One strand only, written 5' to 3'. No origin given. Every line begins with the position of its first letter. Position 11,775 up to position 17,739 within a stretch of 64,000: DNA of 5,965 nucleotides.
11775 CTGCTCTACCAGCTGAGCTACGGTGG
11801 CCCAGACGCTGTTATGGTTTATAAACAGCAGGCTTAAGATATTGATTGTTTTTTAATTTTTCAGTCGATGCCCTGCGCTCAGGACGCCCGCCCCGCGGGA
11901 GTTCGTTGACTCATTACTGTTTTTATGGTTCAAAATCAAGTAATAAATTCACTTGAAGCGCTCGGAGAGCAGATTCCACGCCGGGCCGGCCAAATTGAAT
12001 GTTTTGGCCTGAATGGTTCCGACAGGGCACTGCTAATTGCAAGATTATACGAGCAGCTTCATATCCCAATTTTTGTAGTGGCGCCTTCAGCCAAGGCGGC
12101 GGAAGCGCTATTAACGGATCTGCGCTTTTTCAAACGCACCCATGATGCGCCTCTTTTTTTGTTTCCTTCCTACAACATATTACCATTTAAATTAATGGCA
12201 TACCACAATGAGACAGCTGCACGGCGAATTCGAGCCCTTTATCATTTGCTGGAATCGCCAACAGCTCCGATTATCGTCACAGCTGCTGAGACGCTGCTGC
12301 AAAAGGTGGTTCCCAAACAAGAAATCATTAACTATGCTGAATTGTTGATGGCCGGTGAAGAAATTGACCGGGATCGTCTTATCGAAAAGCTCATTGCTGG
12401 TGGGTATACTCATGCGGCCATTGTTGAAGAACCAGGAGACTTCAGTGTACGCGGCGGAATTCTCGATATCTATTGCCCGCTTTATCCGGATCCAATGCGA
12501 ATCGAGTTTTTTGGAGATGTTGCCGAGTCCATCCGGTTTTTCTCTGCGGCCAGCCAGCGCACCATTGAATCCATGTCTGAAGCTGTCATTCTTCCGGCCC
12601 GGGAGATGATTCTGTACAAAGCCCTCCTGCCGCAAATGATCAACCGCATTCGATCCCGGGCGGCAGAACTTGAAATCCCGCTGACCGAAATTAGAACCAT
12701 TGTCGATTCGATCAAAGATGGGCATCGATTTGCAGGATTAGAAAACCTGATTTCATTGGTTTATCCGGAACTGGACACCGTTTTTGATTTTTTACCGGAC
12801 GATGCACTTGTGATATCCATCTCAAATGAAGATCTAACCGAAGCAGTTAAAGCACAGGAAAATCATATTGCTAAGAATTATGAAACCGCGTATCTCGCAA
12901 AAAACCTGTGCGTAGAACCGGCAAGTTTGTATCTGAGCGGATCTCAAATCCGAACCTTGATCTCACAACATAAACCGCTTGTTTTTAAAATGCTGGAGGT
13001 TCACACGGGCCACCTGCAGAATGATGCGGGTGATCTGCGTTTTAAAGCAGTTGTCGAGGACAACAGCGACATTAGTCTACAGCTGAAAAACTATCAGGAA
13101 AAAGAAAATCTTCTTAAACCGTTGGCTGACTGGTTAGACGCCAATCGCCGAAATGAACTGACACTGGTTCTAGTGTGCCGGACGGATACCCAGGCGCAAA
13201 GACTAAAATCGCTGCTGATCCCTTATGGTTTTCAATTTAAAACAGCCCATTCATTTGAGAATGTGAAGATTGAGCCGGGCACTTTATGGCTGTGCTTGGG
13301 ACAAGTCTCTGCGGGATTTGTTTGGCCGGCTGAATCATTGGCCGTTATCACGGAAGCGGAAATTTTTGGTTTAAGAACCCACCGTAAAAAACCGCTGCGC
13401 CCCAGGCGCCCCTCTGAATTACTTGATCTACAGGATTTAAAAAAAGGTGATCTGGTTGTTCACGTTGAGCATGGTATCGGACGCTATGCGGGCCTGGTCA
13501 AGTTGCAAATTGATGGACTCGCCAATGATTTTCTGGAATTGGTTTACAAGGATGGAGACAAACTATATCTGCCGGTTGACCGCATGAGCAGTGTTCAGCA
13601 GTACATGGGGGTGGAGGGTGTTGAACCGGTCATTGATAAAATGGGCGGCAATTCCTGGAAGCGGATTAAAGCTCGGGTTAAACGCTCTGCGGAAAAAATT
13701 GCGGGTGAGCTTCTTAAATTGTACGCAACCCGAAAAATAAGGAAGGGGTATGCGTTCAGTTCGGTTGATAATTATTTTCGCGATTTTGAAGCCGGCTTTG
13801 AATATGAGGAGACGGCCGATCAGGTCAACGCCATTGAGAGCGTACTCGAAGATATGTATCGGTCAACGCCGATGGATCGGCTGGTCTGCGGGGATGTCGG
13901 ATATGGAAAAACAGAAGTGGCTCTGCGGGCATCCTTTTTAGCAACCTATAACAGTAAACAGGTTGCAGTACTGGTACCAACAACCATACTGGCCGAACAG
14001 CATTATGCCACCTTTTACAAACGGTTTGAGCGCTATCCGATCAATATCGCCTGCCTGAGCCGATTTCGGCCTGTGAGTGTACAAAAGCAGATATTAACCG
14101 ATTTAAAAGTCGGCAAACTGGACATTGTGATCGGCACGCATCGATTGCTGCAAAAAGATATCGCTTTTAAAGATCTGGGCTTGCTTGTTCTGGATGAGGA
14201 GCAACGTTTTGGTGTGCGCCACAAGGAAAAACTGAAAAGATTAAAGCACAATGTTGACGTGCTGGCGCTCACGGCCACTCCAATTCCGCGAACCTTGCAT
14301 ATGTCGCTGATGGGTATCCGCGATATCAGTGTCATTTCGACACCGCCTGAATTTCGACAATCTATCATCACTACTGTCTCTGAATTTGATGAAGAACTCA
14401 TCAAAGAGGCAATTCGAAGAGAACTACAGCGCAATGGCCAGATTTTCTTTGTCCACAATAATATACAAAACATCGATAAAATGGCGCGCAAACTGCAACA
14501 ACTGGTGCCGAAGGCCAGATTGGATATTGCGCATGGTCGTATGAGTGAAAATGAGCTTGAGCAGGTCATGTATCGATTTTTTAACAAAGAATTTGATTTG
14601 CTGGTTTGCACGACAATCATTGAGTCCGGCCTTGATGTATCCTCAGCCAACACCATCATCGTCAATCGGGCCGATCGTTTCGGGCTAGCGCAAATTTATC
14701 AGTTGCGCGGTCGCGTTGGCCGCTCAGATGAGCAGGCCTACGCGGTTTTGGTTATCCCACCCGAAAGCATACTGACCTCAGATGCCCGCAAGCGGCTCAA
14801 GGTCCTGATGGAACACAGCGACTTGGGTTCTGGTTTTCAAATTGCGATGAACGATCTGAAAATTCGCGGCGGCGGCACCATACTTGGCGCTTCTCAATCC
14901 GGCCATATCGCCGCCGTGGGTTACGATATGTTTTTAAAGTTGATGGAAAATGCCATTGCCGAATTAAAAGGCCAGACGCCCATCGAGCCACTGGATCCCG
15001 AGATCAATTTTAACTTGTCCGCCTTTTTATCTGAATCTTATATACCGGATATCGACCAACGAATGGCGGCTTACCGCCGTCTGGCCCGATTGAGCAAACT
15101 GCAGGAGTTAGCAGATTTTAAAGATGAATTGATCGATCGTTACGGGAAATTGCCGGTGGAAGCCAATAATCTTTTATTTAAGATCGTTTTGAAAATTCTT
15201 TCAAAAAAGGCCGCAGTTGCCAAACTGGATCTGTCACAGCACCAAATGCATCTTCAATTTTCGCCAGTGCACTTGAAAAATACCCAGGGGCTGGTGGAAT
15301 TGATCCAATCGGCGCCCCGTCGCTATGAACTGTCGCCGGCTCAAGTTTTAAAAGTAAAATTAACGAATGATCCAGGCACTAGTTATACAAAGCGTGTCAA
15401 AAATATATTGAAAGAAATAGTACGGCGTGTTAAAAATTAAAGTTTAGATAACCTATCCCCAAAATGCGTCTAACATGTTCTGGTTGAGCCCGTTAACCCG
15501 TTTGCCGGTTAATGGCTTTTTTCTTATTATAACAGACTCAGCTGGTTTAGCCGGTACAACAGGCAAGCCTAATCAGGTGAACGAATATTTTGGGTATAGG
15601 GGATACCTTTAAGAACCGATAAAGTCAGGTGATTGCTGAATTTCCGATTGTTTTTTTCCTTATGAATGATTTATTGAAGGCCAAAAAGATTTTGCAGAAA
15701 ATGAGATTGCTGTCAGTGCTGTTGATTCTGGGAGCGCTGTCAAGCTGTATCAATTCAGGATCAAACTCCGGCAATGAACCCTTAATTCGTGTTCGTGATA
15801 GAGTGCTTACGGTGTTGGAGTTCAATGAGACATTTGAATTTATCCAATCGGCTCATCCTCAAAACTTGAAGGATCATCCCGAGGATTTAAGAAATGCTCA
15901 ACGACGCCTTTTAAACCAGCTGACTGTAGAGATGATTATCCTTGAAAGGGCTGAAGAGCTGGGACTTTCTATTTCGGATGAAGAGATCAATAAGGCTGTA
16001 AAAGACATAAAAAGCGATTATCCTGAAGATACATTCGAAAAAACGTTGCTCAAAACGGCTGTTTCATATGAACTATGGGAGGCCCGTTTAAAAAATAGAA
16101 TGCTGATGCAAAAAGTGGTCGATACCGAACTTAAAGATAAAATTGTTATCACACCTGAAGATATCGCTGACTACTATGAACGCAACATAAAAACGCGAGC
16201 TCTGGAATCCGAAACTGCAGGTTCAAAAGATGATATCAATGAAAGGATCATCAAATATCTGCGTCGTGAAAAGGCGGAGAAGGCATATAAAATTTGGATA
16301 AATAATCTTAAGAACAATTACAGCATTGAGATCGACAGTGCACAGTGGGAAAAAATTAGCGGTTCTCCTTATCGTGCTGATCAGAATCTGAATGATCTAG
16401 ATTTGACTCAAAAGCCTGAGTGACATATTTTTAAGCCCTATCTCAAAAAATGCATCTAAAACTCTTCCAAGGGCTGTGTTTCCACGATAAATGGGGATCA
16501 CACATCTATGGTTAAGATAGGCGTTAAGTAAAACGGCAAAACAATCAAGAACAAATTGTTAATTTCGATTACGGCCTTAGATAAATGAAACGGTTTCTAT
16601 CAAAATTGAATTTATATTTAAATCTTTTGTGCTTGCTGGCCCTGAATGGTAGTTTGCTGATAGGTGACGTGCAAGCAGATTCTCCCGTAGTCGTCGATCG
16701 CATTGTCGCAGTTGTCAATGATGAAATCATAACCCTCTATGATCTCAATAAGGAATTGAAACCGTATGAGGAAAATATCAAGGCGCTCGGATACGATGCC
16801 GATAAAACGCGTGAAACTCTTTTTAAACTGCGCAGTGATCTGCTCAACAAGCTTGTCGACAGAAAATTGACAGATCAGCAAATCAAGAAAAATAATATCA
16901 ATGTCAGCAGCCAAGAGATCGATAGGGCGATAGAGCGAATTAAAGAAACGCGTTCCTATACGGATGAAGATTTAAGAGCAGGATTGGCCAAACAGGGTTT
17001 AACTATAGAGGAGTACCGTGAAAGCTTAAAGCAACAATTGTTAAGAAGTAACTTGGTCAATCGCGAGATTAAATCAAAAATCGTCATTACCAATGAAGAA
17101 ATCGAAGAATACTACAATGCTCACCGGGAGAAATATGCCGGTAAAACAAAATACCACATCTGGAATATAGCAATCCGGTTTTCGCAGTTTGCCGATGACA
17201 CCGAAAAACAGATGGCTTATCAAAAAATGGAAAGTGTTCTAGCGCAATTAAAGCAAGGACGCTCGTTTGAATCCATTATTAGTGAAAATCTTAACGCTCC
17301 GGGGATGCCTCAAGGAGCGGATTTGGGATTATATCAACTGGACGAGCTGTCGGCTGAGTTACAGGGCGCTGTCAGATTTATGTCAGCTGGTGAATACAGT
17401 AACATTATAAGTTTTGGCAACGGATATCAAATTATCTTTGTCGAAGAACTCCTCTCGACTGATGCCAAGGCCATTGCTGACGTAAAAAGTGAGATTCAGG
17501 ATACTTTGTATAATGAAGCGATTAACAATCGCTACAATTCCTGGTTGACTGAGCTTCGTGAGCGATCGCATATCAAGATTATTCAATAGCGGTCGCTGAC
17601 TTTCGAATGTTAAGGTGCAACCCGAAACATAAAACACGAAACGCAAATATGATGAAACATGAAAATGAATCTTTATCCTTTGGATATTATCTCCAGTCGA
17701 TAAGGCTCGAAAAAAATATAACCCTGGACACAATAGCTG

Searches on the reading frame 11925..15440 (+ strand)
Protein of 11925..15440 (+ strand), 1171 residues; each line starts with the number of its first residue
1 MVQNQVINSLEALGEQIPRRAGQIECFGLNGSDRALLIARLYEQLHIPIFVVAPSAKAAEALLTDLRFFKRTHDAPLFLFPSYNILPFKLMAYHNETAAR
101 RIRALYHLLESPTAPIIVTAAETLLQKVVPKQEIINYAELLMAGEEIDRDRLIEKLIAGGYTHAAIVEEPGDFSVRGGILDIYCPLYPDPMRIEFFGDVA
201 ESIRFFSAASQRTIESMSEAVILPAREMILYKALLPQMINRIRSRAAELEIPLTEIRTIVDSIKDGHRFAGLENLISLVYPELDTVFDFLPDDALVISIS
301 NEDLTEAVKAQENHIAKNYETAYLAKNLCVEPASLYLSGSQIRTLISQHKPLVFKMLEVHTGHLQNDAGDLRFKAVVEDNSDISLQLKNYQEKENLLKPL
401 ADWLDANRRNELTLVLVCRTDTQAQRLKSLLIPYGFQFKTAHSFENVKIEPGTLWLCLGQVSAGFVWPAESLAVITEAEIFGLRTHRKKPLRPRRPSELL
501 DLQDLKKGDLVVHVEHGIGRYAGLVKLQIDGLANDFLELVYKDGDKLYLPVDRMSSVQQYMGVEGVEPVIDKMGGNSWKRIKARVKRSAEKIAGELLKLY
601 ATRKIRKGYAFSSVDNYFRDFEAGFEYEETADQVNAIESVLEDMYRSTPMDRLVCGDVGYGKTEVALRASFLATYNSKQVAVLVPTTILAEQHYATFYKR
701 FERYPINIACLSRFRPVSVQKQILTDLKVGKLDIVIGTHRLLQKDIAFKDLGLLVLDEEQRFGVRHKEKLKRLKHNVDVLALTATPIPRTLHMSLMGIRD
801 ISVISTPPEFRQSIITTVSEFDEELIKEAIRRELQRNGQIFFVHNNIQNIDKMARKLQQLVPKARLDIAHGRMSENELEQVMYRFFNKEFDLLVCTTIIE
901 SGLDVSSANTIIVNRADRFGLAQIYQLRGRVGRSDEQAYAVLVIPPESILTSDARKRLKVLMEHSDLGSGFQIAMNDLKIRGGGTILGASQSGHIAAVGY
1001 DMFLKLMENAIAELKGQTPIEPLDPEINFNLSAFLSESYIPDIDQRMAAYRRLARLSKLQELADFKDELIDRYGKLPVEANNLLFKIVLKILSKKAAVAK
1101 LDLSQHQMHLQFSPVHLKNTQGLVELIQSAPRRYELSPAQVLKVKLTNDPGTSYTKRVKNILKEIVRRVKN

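Call 75: search_protein_families(library=pfam, proteins=[window:11925-15440:+], max_evalue=0.0001)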
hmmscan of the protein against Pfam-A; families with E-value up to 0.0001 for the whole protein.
window:11925-15440:+ (1171 aa): 8 families
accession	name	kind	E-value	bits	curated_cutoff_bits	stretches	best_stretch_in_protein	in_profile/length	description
PF00270.35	DEAD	-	2.7e-24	86.2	26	1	630-791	1-164/167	DEAD/DEAH box helicase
PF03461.20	TRCF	-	2.7e-24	85.8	25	1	1030-1121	2-93/95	TRCF domain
PF17757.6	UvrB_inter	-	4.9e-22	78.3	22.9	1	141-227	3-90/91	UvrB interaction domain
PF00271.37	Helicase_C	-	1e-19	71.3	23.5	1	828-934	8-109/110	Helicase conserved C-terminal domain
PF02559.22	CarD_TRCF_RID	-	1.3e-18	67.3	23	1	505-561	1-57/57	CarD-like/TRCF RID domain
PF04851.21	ResIII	-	1.6e-08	35.1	22.5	1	630-786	5-162/164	Type III restriction enzyme, res subunit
PF22590.2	Cas3-like_C_2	-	1.5e-05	25.7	27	1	838-935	3-105/106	CRISPR-associated nuclease/helicase Cas3, C-terminal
PF21132.2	MFD_D3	-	6.8e-05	23.2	21.8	0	415-479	10-72/73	MFD, D3 domain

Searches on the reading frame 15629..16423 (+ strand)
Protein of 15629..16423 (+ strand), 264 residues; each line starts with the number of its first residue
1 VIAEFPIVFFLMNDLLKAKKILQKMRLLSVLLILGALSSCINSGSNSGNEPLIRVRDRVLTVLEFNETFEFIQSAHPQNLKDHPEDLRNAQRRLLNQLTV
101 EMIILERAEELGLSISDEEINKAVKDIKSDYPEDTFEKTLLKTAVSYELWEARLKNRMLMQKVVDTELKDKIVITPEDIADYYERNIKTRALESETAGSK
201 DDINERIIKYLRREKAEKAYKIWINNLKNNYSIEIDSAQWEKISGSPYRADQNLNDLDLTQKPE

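Call 75: search_protein_families(library=pfam, proteins=[window:15629-16423:+], max_evalue=0.0001)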
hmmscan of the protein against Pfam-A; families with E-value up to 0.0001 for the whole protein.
window:15629-16423:+ (264 aa): 3 families
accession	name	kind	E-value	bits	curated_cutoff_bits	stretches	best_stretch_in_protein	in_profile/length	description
PF13624.11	SurA_N_3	-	1.6e-12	48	27.2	1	31-163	17-161/162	SurA-like N-terminal domain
PF13623.11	SurA_N_2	-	2.8e-09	37.5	28.5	1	21-129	11-122/145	SurA-like N-terminal domain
PF09312.16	SurA_N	-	2.3e-08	34.6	30.8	1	55-163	8-117/118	SurA N-terminal domain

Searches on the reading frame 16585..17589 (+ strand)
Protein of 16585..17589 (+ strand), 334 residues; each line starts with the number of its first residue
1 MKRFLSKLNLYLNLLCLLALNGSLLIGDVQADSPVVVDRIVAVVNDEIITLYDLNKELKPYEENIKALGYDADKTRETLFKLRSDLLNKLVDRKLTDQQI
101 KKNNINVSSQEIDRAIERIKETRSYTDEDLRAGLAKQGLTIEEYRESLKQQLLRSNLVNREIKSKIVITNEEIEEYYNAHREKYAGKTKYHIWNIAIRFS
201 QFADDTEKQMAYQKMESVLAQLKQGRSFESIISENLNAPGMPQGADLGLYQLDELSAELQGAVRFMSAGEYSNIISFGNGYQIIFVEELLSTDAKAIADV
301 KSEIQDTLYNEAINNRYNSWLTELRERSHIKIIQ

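Call 75: search_protein_families(library=pfam, proteins=[window:16585-17589:+], max_evalue=0.0001)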
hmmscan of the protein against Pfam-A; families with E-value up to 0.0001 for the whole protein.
window:16585-17589:+ (334 aa): 6 families
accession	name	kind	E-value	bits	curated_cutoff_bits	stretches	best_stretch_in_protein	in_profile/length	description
PF13624.11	SurA_N_3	-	3.6e-18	66.4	27.2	1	28-157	32-161/162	SurA-like N-terminal domain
PF09312.16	SurA_N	-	4.2e-16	59.6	30.8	1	37-156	1-116/118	SurA N-terminal domain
PF13145.12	Rotamase_2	-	1.2e-12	49.1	27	1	168-301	1-120/121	PPIC-type PPIASE domain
PF13623.11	SurA_N_2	-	5.9e-11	42.9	28.5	1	38-121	40-124/145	SurA-like N-terminal domain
PF13616.12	Rotamase_3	-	3.2e-08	34.6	22.5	1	186-286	12-112/116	PPIC-type PPIASE domain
PF00639.27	Rotamase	-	1.4e-07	32.8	21.7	1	197-287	4-96/97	PPIC-type PPIASE domain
